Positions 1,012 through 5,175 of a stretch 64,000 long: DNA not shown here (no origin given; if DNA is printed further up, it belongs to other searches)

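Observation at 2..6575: Coupled GT2(DUF2062) gene and single-polypeptide MMPL-exporter/PlsC-acyltransferase/SAM-methyltransferase fusion, followed by a CrtI-like oxidoreductase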

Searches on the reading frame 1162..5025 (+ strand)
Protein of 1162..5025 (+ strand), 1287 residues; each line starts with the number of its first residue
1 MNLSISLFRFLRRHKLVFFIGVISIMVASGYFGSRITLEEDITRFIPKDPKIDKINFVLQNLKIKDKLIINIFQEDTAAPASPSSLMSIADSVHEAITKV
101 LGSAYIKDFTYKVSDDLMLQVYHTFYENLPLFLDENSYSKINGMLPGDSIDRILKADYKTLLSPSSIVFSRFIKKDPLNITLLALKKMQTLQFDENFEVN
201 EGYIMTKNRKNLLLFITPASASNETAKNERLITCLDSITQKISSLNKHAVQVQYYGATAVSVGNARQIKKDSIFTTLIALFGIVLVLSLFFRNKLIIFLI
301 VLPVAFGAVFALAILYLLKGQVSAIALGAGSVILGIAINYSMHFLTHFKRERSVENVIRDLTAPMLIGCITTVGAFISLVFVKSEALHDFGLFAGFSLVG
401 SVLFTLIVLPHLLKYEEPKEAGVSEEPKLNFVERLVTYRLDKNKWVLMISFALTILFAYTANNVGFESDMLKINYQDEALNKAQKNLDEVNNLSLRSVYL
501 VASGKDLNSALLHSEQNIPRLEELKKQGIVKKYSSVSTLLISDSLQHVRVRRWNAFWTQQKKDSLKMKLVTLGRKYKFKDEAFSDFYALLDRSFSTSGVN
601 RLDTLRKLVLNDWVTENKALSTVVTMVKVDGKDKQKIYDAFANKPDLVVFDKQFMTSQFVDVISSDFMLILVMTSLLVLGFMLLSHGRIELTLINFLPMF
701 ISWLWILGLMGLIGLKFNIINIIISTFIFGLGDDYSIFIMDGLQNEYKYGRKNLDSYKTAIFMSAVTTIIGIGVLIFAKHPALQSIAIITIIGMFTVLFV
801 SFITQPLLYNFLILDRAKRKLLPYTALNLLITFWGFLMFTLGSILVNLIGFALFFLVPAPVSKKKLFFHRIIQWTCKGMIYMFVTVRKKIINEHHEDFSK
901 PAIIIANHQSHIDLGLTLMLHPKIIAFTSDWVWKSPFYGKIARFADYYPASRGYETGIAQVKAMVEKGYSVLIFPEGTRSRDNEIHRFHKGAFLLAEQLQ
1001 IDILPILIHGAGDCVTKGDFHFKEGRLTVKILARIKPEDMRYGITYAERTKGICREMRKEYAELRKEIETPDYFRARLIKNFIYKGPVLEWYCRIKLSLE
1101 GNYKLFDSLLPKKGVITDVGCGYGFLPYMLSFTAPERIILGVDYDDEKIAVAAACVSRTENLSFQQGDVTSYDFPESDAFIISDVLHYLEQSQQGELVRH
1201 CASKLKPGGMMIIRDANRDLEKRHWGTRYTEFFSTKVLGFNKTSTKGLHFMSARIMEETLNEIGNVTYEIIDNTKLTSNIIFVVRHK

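Call 6: search_protein_families(library=pfam, proteins=[window:1162-5025:+], max_evalue=0.01)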
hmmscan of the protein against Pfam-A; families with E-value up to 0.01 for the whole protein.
window:1162-5025:+ (1287 aa): 10 families
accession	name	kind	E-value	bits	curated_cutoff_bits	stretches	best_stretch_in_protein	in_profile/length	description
PF01553.26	Acyltransferase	-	2.5e-21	76.3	23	1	899-1008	13-131/132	Acyltransferase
PF03176.21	MMPL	-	5.9e-17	62.1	20.5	2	203-414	79-300/333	MMPL family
PF13649.12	Methyltransf_25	-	2.6e-13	50.9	27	1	1116-1209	1-97/97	Methyltransferase domain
PF08241.18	Methyltransf_11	-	3e-11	44.2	21.2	1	1118-1213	2-95/95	Methyltransferase domain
PF13847.12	Methyltransf_31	-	5.9e-10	39.4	27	1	1114-1218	5-116/145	Methyltransferase domain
PF08242.18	Methyltransf_12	-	6.4e-09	36.9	30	1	1118-1210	2-97/98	Methyltransferase domain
PF00891.24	Methyltransf_2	-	3.1e-07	30.4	22.3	1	1110-1217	60-168/210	O-methyltransferase domain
PF13489.12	Methyltransf_23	-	3.5e-07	30.5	27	1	1110-1261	20-155/164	Methyltransferase domain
PF05175.20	MTS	-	9e-06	25.9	23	1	1111-1213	28-138/170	Methyltransferase small domain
PF01739.24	CheR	-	0.00036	20.5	27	0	1161-1215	119-175/195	CheR methyltransferase, SAM binding domain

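Call 7: search_protein_families(library=ncbifam, proteins=[window:1162-5025:+], max_evalue=0.01)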
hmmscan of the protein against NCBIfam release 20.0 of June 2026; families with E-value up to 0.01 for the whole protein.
window:1162-5025:+ (1287 aa): 22 families
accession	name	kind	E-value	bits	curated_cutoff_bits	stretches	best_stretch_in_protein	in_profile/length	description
TIGR00921.1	2A067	subfamily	9.1e-39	133.1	351.9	2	234-417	155-347/733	hydrophobe/amphiphile efflux-3 (HAE3) family transporter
TIGR03480.1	HpnN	hypoth_equivalog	1.6e-35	122.4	751.85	2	207-505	206-511/862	hopanoid biosynthesis associated RND transporter like protein HpnN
NF045600.2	BstA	equivalog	8.5e-19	67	1400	2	659-812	280-439/903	sterol transporter cytoplasmic membrane protein BstA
NF052374.1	HopndTporHpnN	equivalog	2.5e-18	65.6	1100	2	238-502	240-510/858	hopanoid transporter HpnN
TIGR00530.1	AGP_acyltrn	subfamily_domain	3e-18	65.8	102.95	1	890-1008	6-129/130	1-acylglycerol-3-phosphate O-acyltransferase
TIGR00833.1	actII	subfamily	2e-15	56.2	874.7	1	248-478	151-396/910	MMPL family RND transporter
NF006386.0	PRK08633.1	equivalog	2.1e-11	42.3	1221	1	829-1031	364-570/1147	acyl-[ACP]--phospholipid O-acyltransferase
NF011593.0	PRK15018.1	equivalog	1.4e-09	38.1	501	1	841-1069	12-237/245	1-acylglycerol-3-phosphate O-acyltransferase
TIGR01983.1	UbiG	equivalog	2.4e-08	33.5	102.95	1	1115-1221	52-159/228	bifunctional 2-polyprenyl-6-hydroxyphenol methylase/3-demethylubiquinol 3-O-methyltransferase UbiG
NF005959.0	PRK08043.1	equivalog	5.2e-07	28.3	886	1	892-1012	19-141/719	bifunctional acyl-ACP--phospholipid O-acyltransferase/long-chain-fatty-acid--ACP ligase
NF043040.1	corrin_prot_MT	hypoth_equivalog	3.7e-06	26.5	180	1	1114-1217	43-151/216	corrinoid protein-associated methyltransferase CpaM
TIGR02072.1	BioC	equivalog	8.2e-06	25.8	184.95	1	1114-1213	36-132/244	malonyl-ACP O-methyltransferase BioC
NF047649.1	MTase_UXPK_star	exception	2e-05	23.8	460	1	1105-1215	71-183/283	methyltransferase/UXPK-star double selenoprotein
NF041537.1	ArsM_AhpD_UU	exception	4.9e-05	22.3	510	1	1116-1216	80-183/345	arsenite methyltransferase/AhpD domain selenoprotein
NF002463.0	PRK01683.1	equivalog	0.00018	21.2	297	1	1114-1225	33-140/258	trans-aconitate 2-methyltransferase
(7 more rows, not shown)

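Call 8: find_encoding_contigs(protein=window:1162-5025:+, flank=10000, max_places=6)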
Protein window:1162-5025:+ (1287 aa): 3 contigs read that carry it; 1 place shown.
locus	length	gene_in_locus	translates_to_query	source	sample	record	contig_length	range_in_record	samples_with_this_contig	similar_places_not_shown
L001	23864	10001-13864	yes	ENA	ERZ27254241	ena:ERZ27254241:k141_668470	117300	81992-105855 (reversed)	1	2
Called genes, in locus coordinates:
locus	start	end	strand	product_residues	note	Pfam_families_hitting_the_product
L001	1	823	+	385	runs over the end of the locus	PF00109:ketoacyl-synt, PF08545:ACP_syn_III (faint), PF02801:Ketoacyl-synt_C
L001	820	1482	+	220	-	-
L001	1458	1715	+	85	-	PF00550:PP-binding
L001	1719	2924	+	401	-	PF00109:ketoacyl-synt, PF00108:Thiolase_N (weak), PF02801:Ketoacyl-synt_C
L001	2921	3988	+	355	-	PF00109:ketoacyl-synt, PF13723:Ketoacyl-synt_2 (weak)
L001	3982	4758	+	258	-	PF01522:Polysacc_deac_1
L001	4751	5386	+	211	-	PF03548:LolA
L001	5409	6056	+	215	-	-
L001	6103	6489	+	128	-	PF22818:ApeI-like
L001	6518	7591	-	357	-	PF03190:Thioredox_DsbH, PF00085:Thioredoxin (faint), PF13899:Thioredoxin_7, PF13098:Thioredoxin_2, PF13899:Thioredoxin_7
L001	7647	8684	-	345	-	PF14391:DUF4421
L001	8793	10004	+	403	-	PF00535:Glycos_transf_2, PF09835:DUF2062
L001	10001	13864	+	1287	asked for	PF03176:MMPL, PF01553:Acyltransferase, PF00891:Methyltransf_2 (weak), PF05175:MTS (weak), PF08241:Methyltransf_11, PF08242:Methyltransf_12, PF13649:Methyltransf_25, PF13847:Methyltransf_31, +1 more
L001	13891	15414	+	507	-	PF00890:FAD_binding_2 (weak), PF01266:DAO (weak), PF01593:Amino_oxidase, PF01946:Thi4 (weak), PF13450:NAD_binding_8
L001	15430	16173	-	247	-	PF00072:Response_reg, PF04397:LytTR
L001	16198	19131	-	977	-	PF23748:Beta-prop_LRRK2 (faint), PF07494:Reg_prop (weak), PF07495:Y_Y_Y, PF06580:His_kinase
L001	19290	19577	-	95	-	-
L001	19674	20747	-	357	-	PF00180:Iso_dh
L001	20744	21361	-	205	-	PF00694:Aconitase_C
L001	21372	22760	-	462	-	PF00330:Aconitase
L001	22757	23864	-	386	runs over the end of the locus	PF00682:HMGL-like, PF22617:HCS_D2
